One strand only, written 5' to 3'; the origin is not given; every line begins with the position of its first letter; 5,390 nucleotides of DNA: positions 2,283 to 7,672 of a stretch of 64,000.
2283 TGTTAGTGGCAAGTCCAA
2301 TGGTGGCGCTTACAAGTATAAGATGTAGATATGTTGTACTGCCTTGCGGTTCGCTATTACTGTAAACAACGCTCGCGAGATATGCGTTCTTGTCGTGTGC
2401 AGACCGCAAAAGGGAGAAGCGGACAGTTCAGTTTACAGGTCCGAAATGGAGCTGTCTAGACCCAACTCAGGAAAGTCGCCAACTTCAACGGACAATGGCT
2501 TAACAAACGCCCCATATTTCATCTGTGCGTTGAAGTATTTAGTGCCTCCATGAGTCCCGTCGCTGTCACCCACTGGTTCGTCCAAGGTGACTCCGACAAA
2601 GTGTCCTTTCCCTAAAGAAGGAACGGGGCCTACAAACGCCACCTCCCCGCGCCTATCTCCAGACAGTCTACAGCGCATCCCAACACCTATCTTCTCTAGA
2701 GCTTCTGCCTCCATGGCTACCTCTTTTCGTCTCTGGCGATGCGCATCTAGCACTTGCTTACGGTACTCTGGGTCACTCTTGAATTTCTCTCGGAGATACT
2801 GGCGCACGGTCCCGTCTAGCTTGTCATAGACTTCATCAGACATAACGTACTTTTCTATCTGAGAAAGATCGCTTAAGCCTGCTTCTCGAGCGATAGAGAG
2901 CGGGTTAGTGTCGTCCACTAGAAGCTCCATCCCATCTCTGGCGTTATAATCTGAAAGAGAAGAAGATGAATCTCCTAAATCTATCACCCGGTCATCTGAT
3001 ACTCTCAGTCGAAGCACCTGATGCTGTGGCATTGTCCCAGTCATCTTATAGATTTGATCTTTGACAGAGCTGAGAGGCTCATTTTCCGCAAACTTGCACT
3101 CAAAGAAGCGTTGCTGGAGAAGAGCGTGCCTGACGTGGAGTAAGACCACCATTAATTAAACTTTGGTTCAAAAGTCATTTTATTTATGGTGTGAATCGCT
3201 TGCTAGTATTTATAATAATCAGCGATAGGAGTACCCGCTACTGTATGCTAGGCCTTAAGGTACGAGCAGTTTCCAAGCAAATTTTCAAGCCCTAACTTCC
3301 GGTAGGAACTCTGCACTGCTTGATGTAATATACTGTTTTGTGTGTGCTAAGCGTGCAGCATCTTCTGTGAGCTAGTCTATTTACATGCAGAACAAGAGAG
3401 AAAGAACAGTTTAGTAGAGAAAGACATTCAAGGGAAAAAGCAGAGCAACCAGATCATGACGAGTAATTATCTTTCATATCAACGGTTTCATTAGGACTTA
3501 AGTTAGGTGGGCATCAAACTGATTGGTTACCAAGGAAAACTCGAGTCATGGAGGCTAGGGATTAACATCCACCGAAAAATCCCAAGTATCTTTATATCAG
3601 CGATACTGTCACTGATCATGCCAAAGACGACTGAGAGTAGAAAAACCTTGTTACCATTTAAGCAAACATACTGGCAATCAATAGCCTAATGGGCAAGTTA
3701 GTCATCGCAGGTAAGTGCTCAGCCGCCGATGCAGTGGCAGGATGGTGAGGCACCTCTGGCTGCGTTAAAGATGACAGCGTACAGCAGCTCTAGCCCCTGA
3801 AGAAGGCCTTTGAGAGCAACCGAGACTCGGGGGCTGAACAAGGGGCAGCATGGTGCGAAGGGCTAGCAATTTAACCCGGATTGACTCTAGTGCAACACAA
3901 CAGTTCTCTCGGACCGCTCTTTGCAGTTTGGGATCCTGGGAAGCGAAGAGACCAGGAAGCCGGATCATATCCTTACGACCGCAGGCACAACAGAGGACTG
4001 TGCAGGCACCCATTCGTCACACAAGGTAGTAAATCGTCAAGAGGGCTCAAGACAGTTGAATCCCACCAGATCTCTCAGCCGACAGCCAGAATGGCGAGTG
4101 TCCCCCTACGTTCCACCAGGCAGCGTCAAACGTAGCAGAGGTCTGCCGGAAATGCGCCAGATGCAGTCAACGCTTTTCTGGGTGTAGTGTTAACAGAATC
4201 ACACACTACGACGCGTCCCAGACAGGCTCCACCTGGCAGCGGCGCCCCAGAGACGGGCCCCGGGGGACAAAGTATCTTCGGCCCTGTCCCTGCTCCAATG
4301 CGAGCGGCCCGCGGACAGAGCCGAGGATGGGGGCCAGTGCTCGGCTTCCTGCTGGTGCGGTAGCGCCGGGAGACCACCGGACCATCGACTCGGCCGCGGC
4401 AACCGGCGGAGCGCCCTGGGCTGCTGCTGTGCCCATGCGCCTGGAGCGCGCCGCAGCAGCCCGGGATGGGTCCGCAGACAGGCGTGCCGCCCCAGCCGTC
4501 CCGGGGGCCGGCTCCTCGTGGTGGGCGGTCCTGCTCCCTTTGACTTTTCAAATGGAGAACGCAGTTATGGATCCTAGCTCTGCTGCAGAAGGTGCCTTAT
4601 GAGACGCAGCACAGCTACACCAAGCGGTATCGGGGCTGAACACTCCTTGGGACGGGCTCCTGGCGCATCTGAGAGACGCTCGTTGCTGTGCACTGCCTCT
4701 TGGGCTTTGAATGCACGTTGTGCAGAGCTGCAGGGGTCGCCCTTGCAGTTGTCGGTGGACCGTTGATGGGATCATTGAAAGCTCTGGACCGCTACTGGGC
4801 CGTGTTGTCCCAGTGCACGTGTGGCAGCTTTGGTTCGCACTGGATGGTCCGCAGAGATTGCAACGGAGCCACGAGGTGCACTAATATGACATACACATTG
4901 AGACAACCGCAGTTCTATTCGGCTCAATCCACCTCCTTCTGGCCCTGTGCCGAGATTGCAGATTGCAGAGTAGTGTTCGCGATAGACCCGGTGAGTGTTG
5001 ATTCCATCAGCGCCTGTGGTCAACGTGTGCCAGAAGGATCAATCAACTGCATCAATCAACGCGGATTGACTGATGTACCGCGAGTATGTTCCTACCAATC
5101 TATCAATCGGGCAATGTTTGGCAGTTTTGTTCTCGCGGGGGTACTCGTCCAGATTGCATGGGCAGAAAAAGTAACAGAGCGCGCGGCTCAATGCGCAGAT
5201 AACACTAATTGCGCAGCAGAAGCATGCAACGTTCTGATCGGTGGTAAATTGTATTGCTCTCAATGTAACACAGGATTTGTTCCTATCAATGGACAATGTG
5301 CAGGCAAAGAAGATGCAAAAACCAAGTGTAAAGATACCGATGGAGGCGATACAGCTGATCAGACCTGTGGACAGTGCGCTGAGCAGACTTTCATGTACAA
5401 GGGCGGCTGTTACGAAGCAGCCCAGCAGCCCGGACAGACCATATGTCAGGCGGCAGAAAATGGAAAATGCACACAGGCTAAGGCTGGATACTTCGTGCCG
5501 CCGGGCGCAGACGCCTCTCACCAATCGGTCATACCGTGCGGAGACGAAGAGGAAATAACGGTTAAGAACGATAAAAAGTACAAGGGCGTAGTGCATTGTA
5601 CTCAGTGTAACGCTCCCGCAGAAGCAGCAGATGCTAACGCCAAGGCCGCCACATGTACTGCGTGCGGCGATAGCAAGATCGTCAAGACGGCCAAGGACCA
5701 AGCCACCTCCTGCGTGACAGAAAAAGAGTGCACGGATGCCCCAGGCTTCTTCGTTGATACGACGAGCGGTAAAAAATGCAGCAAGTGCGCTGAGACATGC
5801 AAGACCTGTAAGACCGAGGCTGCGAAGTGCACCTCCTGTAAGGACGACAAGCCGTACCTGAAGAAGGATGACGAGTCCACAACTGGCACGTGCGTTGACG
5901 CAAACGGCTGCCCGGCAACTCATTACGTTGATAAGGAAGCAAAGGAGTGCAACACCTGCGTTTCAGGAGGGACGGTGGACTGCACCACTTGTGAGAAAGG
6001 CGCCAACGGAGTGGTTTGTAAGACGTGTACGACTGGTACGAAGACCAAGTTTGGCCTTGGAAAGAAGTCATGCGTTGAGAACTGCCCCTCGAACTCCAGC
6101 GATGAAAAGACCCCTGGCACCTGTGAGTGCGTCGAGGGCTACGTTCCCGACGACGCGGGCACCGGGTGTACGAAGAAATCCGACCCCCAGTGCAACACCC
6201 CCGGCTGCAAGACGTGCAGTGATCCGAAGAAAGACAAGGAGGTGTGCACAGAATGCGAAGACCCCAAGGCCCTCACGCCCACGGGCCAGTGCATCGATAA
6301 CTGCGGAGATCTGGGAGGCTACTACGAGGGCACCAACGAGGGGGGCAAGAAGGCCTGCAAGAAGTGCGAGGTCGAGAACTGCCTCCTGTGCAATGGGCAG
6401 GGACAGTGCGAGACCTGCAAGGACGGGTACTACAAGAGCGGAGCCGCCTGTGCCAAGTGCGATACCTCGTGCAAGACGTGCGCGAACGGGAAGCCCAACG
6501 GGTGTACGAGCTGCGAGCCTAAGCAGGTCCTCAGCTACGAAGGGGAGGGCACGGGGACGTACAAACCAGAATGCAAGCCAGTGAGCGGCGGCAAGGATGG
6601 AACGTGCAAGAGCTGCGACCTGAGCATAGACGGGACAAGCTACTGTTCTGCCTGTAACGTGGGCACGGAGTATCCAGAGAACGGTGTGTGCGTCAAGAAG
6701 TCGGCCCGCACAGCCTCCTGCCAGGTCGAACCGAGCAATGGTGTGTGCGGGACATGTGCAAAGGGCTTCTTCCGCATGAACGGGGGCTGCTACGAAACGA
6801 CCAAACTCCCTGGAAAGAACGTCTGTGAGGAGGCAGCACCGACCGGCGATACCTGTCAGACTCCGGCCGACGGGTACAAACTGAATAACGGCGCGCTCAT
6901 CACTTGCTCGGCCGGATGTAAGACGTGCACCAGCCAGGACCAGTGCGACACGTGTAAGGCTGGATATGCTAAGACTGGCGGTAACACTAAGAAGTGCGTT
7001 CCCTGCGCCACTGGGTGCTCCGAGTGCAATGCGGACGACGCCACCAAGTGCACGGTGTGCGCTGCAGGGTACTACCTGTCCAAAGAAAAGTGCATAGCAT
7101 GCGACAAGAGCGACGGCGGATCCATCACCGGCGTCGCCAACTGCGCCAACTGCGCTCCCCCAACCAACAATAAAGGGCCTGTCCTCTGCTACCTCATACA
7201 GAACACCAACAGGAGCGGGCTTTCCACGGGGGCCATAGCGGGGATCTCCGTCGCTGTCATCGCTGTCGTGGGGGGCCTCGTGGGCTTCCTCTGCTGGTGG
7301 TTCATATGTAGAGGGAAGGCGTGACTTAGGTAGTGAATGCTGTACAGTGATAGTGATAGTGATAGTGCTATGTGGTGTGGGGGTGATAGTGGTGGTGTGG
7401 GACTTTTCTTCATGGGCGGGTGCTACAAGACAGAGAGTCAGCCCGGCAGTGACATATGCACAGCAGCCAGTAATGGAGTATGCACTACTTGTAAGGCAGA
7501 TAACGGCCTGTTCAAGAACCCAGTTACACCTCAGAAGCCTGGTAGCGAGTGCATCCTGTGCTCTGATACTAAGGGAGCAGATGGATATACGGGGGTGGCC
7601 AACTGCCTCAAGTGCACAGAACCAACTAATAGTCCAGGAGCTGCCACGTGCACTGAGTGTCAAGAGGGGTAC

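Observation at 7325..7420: Conserved inter-unit junction: VSP 3' motif, triple in-frame stops, and a (GTGATAG)n heptamer microsatellite that reads as (SD)n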

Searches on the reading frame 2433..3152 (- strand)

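Call 70: search_protein_families(library=pfam, proteins=[window:2433-3152:-])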
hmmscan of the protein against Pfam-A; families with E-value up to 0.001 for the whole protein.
window:2433-3152:- (239 aa): 2 families
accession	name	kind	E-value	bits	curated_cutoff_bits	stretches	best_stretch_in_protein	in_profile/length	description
PF01302.31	CAP_GLY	-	7.1e-19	67.9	26.5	1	157-220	1-63/65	CAP-Gly domain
PF14560.12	Ubiquitin_2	-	2.2e-15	57.4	23.1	1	2-85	1-85/86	Ubiquitin-like domain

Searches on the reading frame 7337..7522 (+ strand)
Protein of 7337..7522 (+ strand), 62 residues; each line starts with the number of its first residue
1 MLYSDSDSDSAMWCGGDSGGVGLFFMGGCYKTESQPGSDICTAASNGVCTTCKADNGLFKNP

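Call 43: find_homologous_proteins(query=window:7337-7522:+, max_evalue=10)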
Query seq(62 aa): no candidate shares three 5-residue words with the query. No homologue found.
